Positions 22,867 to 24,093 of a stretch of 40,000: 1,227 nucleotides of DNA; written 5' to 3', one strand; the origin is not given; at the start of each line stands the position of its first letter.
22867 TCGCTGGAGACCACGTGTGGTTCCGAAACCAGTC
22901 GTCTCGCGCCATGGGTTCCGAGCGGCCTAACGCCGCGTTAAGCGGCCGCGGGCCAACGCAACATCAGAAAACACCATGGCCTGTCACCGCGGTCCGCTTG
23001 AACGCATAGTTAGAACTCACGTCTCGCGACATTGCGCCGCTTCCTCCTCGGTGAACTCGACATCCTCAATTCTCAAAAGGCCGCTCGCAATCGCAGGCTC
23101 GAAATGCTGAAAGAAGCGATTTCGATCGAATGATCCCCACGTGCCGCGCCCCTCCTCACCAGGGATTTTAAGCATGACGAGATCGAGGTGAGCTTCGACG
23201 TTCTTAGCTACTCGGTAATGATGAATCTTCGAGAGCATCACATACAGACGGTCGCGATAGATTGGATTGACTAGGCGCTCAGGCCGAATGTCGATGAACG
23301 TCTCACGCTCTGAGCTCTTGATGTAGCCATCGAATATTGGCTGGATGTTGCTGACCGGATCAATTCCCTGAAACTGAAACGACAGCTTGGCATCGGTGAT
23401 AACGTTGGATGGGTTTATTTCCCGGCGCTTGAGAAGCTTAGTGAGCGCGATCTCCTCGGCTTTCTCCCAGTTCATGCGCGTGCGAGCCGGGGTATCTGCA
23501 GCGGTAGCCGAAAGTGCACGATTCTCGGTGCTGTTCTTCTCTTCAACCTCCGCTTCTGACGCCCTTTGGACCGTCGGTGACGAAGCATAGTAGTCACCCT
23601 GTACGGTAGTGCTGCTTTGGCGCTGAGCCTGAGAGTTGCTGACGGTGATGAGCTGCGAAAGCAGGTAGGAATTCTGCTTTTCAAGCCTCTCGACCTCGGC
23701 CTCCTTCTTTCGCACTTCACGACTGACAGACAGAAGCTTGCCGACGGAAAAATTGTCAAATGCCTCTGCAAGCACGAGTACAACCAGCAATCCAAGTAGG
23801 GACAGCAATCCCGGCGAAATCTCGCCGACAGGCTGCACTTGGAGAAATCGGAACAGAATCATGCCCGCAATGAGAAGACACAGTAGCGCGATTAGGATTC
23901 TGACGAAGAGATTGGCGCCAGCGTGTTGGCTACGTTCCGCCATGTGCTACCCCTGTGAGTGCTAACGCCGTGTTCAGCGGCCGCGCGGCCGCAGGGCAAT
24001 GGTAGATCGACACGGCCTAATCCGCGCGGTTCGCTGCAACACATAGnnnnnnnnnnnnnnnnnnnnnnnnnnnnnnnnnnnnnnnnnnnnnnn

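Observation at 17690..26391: Complete, apparently functional integron with ten cassettes of unknown function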

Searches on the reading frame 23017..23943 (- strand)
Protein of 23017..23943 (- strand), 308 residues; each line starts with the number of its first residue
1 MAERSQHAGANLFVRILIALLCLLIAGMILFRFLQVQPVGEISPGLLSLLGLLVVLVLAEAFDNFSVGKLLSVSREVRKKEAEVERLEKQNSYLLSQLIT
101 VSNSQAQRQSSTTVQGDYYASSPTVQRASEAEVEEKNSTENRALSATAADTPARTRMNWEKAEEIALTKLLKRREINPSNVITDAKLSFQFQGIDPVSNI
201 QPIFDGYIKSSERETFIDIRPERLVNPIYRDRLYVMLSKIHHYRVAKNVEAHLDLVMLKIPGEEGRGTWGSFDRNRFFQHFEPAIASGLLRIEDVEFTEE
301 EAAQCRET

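Call 5: search_protein_families(library=pfam, proteins=[window:23017-23943:-], max_evalue=0.01)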
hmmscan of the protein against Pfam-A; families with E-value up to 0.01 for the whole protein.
window:23017-23943:- (308 aa): 0 families

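Call 6: search_protein_families(library=ncbifam, proteins=[window:23017-23943:-], max_evalue=0.01)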
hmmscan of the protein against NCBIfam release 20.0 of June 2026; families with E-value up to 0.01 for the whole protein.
window:23017-23943:- (308 aa): 0 families

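Call 11: search_protein_families(library=padloc, proteins=[window:23017-23943:-], max_evalue=0.1)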
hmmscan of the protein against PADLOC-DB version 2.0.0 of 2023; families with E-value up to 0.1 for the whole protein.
window:23017-23943:- (308 aa): 2 families
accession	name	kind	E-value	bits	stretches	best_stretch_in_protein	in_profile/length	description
PDLC01659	Csx20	-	0.014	13.6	1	60-146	19-105/128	"CAS-I,CAS-III; associated"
PDLC01384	Csx20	-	0.02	13.3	1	59-143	18-102/128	"CAS-I,CAS-III; associated"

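Call 12: search_protein_families(library=phrogs, proteins=[window:23017-23943:-], max_evalue=0.01)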
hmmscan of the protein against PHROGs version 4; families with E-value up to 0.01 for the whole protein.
window:23017-23943:- (308 aa): 0 families

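Call 40: find_homologous_proteins(query=window:23017-23943:-)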
Query window:23017-23943:- (308 aa): 257 proteins with E <= 0.001 among 6893 candidates; the best 120 are listed.
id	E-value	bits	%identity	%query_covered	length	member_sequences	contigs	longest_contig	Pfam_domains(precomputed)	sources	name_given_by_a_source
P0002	3.4e-195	665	100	100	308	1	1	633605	-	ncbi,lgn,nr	ncbi:MAG: hypothetical protein KF823_02670 [Xanthomonadales bacterium]|nr:hypothetical protein [Xant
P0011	2.5e-146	505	76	94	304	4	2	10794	-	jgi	-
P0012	8.3e-144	496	74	94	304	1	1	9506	-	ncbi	-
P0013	7.6e-140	483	74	97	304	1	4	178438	-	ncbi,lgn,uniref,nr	ncbi:hypothetical protein [Stenotrophomonas geniculata]|uniref:hypothetical protein n=1 Tax=Stenotro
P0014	1.7e-139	482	74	97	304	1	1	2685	-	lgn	-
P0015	3.4e-137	475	71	96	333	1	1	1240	-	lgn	-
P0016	8.2e-136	470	72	96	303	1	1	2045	-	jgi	-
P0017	5.4e-135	467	75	91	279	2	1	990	-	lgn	-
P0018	4.1e-133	461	70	96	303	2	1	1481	-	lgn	-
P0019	8.5e-133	460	69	96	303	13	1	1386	-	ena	-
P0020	1.3e-131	456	68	96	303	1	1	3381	-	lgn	-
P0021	4.0e-131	455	69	99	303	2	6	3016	-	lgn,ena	-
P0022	4.7e-130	451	69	97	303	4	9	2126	-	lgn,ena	-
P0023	2.0e-129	449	68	97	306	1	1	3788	-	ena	-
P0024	6.2e-128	444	69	96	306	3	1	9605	-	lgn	-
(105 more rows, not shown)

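Call 49: predict_structure(alignment_id=A4)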
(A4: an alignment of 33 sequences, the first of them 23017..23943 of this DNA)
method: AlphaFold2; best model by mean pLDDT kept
length: 308 residues; sequences in the alignment: 33
mean_pLDDT: 77.5   pTM: 0.51
mean pLDDT of the five models: 77.5, 76.0, 76.0, 74.4, 72.1
residues with pLDDT >= 90: 116; 70-90: 89; 50-70: 70; < 50: 33
segments of 3 or more residues with pLDDT < 50: 1-6, 108-125, 148-151
pLDDT, mean of each block of 10 residues (from residue 1): 48 77 81 60 76 78 62 80 89 84 59 42 52 59 50 74 97 96 83 63 94 96 90 94 93 97 66 83 97 96 87
secondary structure, 60 per line:
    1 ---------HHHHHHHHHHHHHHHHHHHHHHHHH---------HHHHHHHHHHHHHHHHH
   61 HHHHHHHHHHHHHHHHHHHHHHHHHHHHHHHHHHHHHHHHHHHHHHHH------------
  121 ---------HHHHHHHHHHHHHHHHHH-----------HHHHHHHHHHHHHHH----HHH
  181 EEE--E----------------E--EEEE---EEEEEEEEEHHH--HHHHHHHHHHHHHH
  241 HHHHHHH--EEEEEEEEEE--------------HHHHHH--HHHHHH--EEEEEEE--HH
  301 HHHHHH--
elements in order: H10-34 H44-108 H130-147 H159-173 E181-183 E206-209 E213-221 H227-247 E250-259 H274-279 H282-287 E290-296 H299-306

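Call 53: fold_search(model_id=the predicted structure, library=pdb)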
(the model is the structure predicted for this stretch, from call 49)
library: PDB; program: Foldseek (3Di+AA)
matches with E <= 10: 1031; with E <= 0.001: 0
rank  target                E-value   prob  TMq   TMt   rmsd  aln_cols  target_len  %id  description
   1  9ibq_A                1.5e-03  1.00  0.32  0.34   5.9       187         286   12  Structure of BstEII with DNA substrate (released 2026-03-04)
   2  7ela_A                7.3e-03  0.82  0.21  0.06  15.9       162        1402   13  Structure of Lassa virus polymerase in complex with 3'-vRNA and Z mutant (F36A) (released 2021-05-05)
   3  7ckl_A                1.4e-02  0.66  0.22  0.06  16.9       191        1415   14  Structure of Lassa virus polymerase bound to Z matrix protein (released 2021-05-05)
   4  6wxw_A                1.7e-02  0.99  0.27  0.22   5.7       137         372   14  crystal structure of apo Card1 (released 2020-12-30)
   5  1y88                  1.7e-02  0.96  0.25  0.39   6.7       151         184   10  Crystal Structure of Protein of Unknown Function AF1548 (released 2004-12-21)
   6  7ewx_B                1.8e-02  0.98  0.24  0.37   6.6       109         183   11  Crystal structure of Ebinur Lake virus cap snatching endonuclease (P78A mutant) (released 2022-01-26)
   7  6z6b_PPP              2.0e-02  0.96  0.20  0.04   5.8        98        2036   14  Structure of full-length La Crosse virus L protein (polymerase) (released 2020-07-29)
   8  6xl1_A                2.2e-02  0.98  0.28  0.24   5.8       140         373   12  crystal structure of cA4-activated Card1(D294N) (released 2020-12-30)
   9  5lhc_B                2.2e-02  0.97  0.21  0.12   3.7        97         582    8  The structure of D456A mutant of Nt.BspD6I nicking endonuclease at 0.24 nm resolution . (released 2017-08-16)
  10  2inb                  2.4e-02  0.90  0.25  0.48   5.3       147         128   12  Crystal structure of an XisH family protein (ZP_00107633.1) from Nostoc punctiforme PCC 73102 at 1.60 A resolution (released 2006-10-24)
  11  6z6b_EEE              2.5e-02  0.94  0.20  0.04   5.8        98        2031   14  Structure of full-length La Crosse virus L protein (polymerase) (released 2020-07-29)
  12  6qnz_B                2.7e-02  0.97  0.21  0.12   3.7        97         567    9  Crystal structure of the site-specific DNA nickase N.BspD6I E418A Mutant (released 2020-03-04)
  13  9u49_A                2.7e-02  0.91  0.26  0.21   6.4       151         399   10  crystal structure of Cdn1 in complex with cA4 (released 2026-02-04)
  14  7t3b_E                2.7e-02  0.66  0.23  0.23  11.7       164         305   14  GATOR1-RAG-RAGULATOR - GAP Complex (released 2022-04-06)
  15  7ex0_B                2.9e-02  0.97  0.24  0.41   6.6       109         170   11  Crystal structure of Ebinur Lake virus cap snatching endonuclease (K108A mutant) (released 2022-01-26)
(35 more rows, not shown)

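Call 86: search_solved_structures(query=A4, max_evalue=1)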
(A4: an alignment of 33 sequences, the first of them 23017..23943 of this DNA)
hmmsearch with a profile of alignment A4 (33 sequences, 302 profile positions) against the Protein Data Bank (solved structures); distinct sequences matched with E-value up to 1: 0.
